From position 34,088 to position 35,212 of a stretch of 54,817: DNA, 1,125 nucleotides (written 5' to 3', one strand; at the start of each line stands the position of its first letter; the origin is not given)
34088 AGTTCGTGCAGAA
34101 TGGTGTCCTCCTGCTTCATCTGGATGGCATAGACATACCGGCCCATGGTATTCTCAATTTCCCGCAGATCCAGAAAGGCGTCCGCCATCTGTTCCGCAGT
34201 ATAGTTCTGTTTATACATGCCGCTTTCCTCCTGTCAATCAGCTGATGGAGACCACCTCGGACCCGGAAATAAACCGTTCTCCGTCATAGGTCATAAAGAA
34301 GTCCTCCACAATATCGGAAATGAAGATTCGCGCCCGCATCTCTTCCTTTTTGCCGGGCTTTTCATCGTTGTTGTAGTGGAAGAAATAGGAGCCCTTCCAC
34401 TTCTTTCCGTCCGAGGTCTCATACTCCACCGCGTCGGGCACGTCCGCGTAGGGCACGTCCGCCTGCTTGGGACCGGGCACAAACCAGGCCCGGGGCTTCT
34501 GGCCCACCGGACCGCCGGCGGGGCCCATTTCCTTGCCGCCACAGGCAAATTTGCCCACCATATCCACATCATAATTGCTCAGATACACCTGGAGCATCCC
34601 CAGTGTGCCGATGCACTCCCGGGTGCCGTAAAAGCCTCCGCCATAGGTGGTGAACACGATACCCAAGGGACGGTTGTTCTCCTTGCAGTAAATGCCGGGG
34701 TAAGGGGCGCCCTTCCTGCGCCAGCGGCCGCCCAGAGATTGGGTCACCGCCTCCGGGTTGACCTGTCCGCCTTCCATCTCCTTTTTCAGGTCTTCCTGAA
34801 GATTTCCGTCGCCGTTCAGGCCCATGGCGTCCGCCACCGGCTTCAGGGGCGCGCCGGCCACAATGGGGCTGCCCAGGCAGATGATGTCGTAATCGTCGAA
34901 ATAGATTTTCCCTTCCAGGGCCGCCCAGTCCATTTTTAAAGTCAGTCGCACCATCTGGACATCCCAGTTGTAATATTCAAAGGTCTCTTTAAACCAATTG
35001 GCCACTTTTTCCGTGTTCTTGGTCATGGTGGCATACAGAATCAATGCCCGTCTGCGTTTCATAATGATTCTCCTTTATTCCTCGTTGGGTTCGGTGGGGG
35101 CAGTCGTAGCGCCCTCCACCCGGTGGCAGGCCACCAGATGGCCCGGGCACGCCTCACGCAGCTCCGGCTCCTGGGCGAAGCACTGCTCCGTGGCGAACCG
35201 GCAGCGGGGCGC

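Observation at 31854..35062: Three tandem, translationally coupled ~260-aa NTF2/SnoaL-like paralogues behind a flavodoxin-fold protein: possible hetero-oligomeric dehydratase/isomerase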

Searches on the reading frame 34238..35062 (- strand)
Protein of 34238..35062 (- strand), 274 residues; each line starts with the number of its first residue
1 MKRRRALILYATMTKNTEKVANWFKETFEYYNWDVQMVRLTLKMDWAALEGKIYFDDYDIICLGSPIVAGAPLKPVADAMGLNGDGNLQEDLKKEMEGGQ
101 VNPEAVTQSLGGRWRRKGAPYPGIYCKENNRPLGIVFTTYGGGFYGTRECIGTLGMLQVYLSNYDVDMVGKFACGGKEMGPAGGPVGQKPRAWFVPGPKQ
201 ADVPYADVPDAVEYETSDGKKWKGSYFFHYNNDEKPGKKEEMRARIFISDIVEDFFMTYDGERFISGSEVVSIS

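Call 3: search_protein_families(library=pfam, proteins=[window:34238-35062:-], max_evalue=1)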
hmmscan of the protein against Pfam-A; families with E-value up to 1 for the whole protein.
window:34238-35062:- (274 aa): 1 family
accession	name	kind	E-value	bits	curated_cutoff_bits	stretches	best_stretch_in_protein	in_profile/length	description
PF00258.30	Flavodoxin_1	-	0.072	13.7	25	1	8-40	1-33/143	Flavodoxin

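Call 4: search_protein_families(library=ncbifam, proteins=[window:34238-35062:-], max_evalue=1)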
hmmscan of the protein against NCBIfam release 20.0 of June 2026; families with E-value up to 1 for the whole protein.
window:34238-35062:- (274 aa): 3 families
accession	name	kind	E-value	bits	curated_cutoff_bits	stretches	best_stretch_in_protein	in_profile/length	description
NF005216.0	PRK06703.1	subfamily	2e-05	24.7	127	1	5-65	3-56/151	flavodoxin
TIGR01753.1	flav_short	equivalog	0.00022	21.7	123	1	7-66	2-54/140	flavodoxin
NF005587.0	PRK07308.1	equivalog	0.13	12.4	138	1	6-39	4-37/147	flavodoxin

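Call 12: search_solved_structures(query=window:34238-35062:-, max_evalue=10)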
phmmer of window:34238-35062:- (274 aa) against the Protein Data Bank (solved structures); distinct sequences matched with E-value up to 10: 1.
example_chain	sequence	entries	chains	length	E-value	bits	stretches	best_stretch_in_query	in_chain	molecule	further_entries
2mwm_A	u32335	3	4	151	0.15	14.4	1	30-78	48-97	Putative trp repressor binding protein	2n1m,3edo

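Call 54: find_homologous_proteins(query=window:34238-35062:-, max_evalue=0.001)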
Query window:34238-35062:- (274 aa): 281 proteins with E <= 0.001 among 494 candidates; the best 120 are listed.
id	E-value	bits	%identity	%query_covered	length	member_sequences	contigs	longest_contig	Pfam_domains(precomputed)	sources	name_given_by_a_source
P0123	1.9e-188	643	100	100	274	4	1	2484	-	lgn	-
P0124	2.4e-133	462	72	100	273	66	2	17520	-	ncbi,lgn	-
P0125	1.4e-128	446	69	100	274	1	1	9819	-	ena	-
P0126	9.6e-128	443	69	100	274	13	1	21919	-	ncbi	-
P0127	5.7e-125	434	70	100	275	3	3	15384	-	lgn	-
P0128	1.7e-123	429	66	100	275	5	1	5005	-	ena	-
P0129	1.2e-122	427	66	100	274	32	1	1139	-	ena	-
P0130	1.1e-110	387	61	100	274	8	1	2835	-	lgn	-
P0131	4.9e-110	385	61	100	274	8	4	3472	-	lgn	-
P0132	3.7e-109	382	59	96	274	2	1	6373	-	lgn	-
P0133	9.6e-108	378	62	100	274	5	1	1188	-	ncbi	-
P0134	4.4e-107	376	59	100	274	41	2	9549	-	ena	-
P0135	6.7e-107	375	60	100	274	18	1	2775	-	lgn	-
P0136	1.9e-104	367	59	96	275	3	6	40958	-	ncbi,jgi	ncbi:MAG: hypothetical protein ACOX7I_03950 [Oscillospiraceae bacterium]|jgi:hypothetical protein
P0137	7.9e-104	365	59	100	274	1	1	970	-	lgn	-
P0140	3.1e-101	356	54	100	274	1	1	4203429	-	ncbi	-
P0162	6.7e-96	339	55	100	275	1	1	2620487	-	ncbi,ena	-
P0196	3.3e-91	323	54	100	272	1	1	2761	PF00258.31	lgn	-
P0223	4.7e-86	307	50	100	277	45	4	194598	-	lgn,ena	-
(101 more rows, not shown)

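Call 56: find_encoding_contigs(protein=P0140, flank=7000, max_places=1)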
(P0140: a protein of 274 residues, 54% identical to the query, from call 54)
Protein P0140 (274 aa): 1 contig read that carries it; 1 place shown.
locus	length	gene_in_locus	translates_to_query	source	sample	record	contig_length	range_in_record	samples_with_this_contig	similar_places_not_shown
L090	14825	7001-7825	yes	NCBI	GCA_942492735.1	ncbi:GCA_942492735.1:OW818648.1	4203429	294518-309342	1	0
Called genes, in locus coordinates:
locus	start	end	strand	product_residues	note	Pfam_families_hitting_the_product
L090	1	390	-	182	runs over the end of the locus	-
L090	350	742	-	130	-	PF19851:DUF6326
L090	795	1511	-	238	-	PF14329:DUF4386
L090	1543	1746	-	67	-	-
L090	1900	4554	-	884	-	PF25873:WHD_MalT, PF13424:TPR_12 (faint), PF17874:TPR_MalT, PF00196:GerE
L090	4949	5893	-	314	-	-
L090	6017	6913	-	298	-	PF00126:HTH_1, PF03466:LysR_substrate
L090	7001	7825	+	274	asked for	-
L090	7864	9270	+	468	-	PF13452:FAS1_DH_region (weak)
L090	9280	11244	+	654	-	PF00724:Oxidored_FMN, PF01262:AlaDh_PNT_C (faint), PF00890:FAD_binding_2, PF03486:HI0933_like, PF07992:Pyr_redox_2, PF12831:FAD_oxidored, PF13450:NAD_binding_8 (weak), PF00070:Pyr_redox (weak), +4 more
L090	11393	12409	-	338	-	PF00532:Peripla_BP_1 (faint), PF13407:Peripla_BP_4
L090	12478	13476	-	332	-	PF02653:BPD_transp_2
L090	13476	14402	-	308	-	PF02653:BPD_transp_2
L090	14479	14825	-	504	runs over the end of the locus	PF00005:ABC_tran, PF03193:RsgA_GTPase (faint), PF13304:AAA_21 (faint), PF00005:ABC_tran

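Call 57: find_encoding_contigs(protein=P0162, flank=7000, max_places=1)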
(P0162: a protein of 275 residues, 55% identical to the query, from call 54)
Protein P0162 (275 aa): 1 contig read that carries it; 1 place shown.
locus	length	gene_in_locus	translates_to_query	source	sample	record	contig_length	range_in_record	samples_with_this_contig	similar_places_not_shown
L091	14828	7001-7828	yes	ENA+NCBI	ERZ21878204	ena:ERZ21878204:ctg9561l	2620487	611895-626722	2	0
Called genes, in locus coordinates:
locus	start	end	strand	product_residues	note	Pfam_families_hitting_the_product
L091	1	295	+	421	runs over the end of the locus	PF13452:FAS1_DH_region (faint)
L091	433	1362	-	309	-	PF00126:HTH_1, PF03466:LysR_substrate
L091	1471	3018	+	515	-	PF00496:SBP_bac_5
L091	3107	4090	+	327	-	PF19300:BPD_transp_1_N, PF00528:BPD_transp_1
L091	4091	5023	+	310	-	PF12911:OppC_N, PF00528:BPD_transp_1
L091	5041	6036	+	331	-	PF00005:ABC_tran, PF08352:oligo_HPY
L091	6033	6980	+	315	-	PF00005:ABC_tran, PF13401:AAA_22 (faint), PF08352:oligo_HPY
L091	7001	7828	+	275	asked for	-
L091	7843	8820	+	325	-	-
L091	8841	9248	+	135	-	-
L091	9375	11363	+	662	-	PF00724:Oxidored_FMN, PF00890:FAD_binding_2 (weak), PF01266:DAO (weak), PF03486:HI0933_like (weak), PF07992:Pyr_redox_2, PF13450:NAD_binding_8, PF13738:Pyr_redox_3, PF00070:Pyr_redox (weak), +7 more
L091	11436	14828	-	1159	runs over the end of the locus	PF26300:PEPCK_PPi_lobe_2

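Call 58: find_encoding_contigs(protein=P0223, flank=7000, max_places=1)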
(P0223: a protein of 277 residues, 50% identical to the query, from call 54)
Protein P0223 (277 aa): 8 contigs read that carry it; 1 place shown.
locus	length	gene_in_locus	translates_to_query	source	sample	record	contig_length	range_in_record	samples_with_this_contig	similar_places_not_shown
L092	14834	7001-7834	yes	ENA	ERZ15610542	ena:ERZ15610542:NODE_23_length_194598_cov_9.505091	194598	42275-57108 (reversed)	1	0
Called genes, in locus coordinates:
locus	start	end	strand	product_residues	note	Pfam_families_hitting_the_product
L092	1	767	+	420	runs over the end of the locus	PF12833:HTH_18, PF00165:HTH_AraC (weak)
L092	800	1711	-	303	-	PF00588:SpoU_methylase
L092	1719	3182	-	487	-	PF03577:Peptidase_C69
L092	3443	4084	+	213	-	PF01381:HTH_3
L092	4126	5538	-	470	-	-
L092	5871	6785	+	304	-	PF00126:HTH_1, PF03466:LysR_substrate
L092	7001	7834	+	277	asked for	-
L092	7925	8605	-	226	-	PF04263:TPK_catalytic, PF04265:TPK_B1_binding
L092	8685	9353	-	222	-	PF00834:Ribul_P_3_epim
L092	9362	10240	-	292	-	PF16745:RsgA_N, PF03193:RsgA_GTPase, PF00005:ABC_tran (weak), PF01926:MMR_HSR1 (weak)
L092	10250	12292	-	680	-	-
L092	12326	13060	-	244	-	PF00481:PP2C, PF13672:PP2C_2, PF07228:SpoIIE (faint)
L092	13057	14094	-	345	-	PF21016:RlmN_N, PF04055:Radical_SAM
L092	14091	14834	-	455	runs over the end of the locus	PF01029:NusB, PF13649:Methyltransf_25 (faint), PF17125:Methyltr_RsmF_N (faint), PF22458:RsmF-B_ferredox, PF01189:Methyltr_RsmB-F, PF01728:FtsJ (weak), PF13847:Methyltransf_31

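Call 71: predict_structure(alignment_id=A7)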
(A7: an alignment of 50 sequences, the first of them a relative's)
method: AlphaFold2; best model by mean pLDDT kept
length: 274 residues; sequences in the alignment: 50
mean_pLDDT: 88.5   pTM: 0.88
mean pLDDT of the five models: 88.5, 88.3, 87.3, 85.4, 84.2
residues with pLDDT >= 90: 157; 70-90: 94; 50-70: 23; < 50: 0
segments of 3 or more residues with pLDDT < 50: none
pLDDT, mean of each block of 10 residues (from residue 1): 91 95 99 97 88 94 92 90 64 83 60 80 83 96 75 94 94 88 87 82 92 97 91 92 98 96 91 93
secondary structure, 60 per line:
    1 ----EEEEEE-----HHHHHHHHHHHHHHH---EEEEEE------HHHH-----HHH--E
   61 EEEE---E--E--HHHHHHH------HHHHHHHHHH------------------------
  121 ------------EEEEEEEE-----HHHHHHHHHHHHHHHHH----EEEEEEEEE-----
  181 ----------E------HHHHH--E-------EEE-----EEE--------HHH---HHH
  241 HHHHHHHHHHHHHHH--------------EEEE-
elements in order: E5-10 H16-30 E34-39 H46-49 E60-64 H74-80 H87-96 E133-140 H146-162 E167-175 H198-202 E213-215 E221-223 H238-255 E270-273

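Call 74: fold_search(model_id=the predicted structure, library=pdb)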
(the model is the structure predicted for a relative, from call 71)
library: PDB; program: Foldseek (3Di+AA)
matches with E <= 10: 1796; with E <= 0.001: 97
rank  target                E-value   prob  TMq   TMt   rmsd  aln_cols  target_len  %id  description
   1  2a5l_B                2.3e-06  1.00  0.39  0.59   7.5       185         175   14  The crystal structure of the Trp repressor binding protein WrbA from Pseudomonas aeruginosa (released 2005-07-12)
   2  5lld                  2.5e-06  1.00  0.37  0.26   5.1       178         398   13  Flavodiiron core of Escherichia coli flavorubredoxin in the reduced form. (released 2016-10-19)
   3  2a5l_A                8.9e-06  1.00  0.36  0.56   7.6       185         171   14  The crystal structure of the Trp repressor binding protein WrbA from Pseudomonas aeruginosa (released 2005-07-12)
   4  7k15                  1.0e-05  1.00  0.34  0.21   8.2       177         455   14  Crystal structure of the Human Leukotriene B4 Receptor 1 in Complex with Selective Antagonist MK-D-046 (released 2021-02-17)
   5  7d38                  1.1e-05  1.00  0.35  0.33   8.6       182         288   13  flavone reductase (released 2021-03-03)
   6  8g64                  1.3e-05  1.00  0.33  0.50   7.0       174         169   14  Heme-bound flavodoxin FldH from Fusobacterium nucleatum (released 2023-08-09)
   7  7r1h_A                1.4e-05  1.00  0.37  0.26   5.1       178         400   13  Crystal structure of a flavodiiron protein D52K mutant in the reduced state from Escherichia coli (released 2023-02-15)
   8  7r2o_A                1.6e-05  1.00  0.37  0.26   5.2       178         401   13  Crystal structure of a flavodiiron protein S262Y mutant in the oxidized state from Escherichia coli (released 2023-02-15)
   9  5wid_A                1.6e-05  1.00  0.35  0.62   6.5       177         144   14  Structure of a flavodoxin from the domain Archaea (released 2018-08-08)
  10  1zwl                  1.8e-05  1.00  0.36  0.56   8.0       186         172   12  Structure of WrbA from Pseudomonas aeruginosa in complex with FMN (released 2005-06-14)
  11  5veg_A                1.8e-05  1.00  0.34  0.59   5.7       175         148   16  Structure of a Short-Chain Flavodoxin Associated with a Non-Canonical PDU Bacterial Microcompartment (released 2017-10-11)
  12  4d02                  1.9e-05  1.00  0.37  0.26   5.1       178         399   13  The crystallographic structure of Flavorubredoxin from Escherichia coli (released 2014-09-03)
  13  5veg_B                2.1e-05  1.00  0.34  0.58   5.1       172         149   15  Structure of a Short-Chain Flavodoxin Associated with a Non-Canonical PDU Bacterial Microcompartment (released 2017-10-11)
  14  5wid_B                2.2e-05  1.00  0.34  0.63   8.0       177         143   13  Structure of a flavodoxin from the domain Archaea (released 2018-08-08)
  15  4la4_B                2.3e-05  1.00  0.35  0.50   8.2       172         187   13  Crystal structure of native PnpB (released 2014-06-25)
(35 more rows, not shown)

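Call 75: search_solved_structures(query=A7, max_evalue=10, show_alignments=3)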
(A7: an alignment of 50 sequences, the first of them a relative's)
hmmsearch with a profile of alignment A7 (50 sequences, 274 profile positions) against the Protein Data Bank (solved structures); distinct sequences matched with E-value up to 10: 26.
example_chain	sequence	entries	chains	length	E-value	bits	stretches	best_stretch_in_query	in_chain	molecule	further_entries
2mwm_A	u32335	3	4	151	0.00018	24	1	27-80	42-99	Putative trp repressor binding protein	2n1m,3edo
6gaq_A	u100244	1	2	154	0.002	20.6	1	4-45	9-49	Flavodoxin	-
4heq_A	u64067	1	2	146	0.02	17.4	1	5-66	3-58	Flavodoxin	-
3kap_A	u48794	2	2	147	0.048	16.1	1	5-66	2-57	Flavodoxin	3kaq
3f6r_A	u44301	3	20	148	0.056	15.9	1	5-81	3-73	Flavodoxin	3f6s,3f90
5veg_A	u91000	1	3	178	0.059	15.8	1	6-44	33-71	Flavodoxin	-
6frm_A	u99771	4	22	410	0.18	14.2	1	3-68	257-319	Coenzyme F420H2 oxidase (FprA) | F420H2 oxidase (FprA)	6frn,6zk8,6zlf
5ljl_A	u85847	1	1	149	0.22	13.9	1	6-37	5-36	Flavodoxin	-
5lji_A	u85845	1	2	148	0.22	13.9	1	6-37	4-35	Flavodoxin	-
1ddz_A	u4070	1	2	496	0.39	13.1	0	152-177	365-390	CARBONIC ANHYDRASE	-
1ycf_A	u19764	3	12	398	0.52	12.7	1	3-76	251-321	Nitric oxide reductase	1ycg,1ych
1fx1_A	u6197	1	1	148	0.71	12.3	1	5-68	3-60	FLAVODOXIN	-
5yoc_A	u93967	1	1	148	0.93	11.9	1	5-67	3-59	Flavodoxin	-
1e5d_A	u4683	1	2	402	0.94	11.9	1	4-49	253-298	RUBREDOXIN:OXYGEN OXIDOREDUCTASE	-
5yob_A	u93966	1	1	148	0.95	11.8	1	5-67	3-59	Flavodoxin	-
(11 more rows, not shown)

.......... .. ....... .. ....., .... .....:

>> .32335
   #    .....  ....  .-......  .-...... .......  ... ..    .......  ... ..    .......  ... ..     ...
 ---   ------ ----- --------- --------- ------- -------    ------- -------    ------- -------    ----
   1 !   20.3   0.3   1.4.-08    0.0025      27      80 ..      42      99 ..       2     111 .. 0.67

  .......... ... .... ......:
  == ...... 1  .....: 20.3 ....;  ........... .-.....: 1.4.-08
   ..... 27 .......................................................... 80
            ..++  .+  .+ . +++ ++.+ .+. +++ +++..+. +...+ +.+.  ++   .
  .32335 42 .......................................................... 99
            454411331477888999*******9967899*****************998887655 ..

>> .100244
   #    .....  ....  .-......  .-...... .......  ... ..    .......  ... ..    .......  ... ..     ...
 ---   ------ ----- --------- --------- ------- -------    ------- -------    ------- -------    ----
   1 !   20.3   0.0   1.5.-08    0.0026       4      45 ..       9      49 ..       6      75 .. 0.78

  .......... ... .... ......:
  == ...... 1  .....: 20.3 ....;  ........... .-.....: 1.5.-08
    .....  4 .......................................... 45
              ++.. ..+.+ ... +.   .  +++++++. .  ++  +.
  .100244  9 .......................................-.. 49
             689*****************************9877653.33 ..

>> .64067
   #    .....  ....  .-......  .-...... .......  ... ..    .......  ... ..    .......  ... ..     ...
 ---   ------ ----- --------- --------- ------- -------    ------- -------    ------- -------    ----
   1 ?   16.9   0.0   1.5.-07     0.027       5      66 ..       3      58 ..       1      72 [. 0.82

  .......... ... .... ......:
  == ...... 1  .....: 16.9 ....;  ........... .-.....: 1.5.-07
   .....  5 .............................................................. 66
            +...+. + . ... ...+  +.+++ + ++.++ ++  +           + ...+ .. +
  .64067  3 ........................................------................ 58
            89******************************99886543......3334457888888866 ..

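Call 76: search_protein_families(library=pfam, proteins=[L091:7843-8820:+, L091:8841-9248:+, L090:7864-9270:+], max_evalue=0.1)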
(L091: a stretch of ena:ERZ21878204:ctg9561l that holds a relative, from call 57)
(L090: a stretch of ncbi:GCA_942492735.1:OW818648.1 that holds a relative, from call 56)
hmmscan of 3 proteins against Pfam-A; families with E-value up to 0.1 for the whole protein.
L091:7843-8820:+ (325 aa): 2 families
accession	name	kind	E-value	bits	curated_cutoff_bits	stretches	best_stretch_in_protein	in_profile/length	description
PF00258.30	Flavodoxin_1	-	8.9e-05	23.1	25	1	8-46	1-39/143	Flavodoxin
PF12641.12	Flavodoxin_3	-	0.0002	21.7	27.5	1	7-83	1-69/160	Flavodoxin domain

L091:8841-9248:+ (135 aa): 0 families

L090:7864-9270:+ (468 aa): 1 family
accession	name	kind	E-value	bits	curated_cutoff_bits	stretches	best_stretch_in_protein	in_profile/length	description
PF13452.11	FAS1_DH_region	-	2.4e-07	31.4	22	1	72-178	28-131/132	FAS1-like, dehydratase domain region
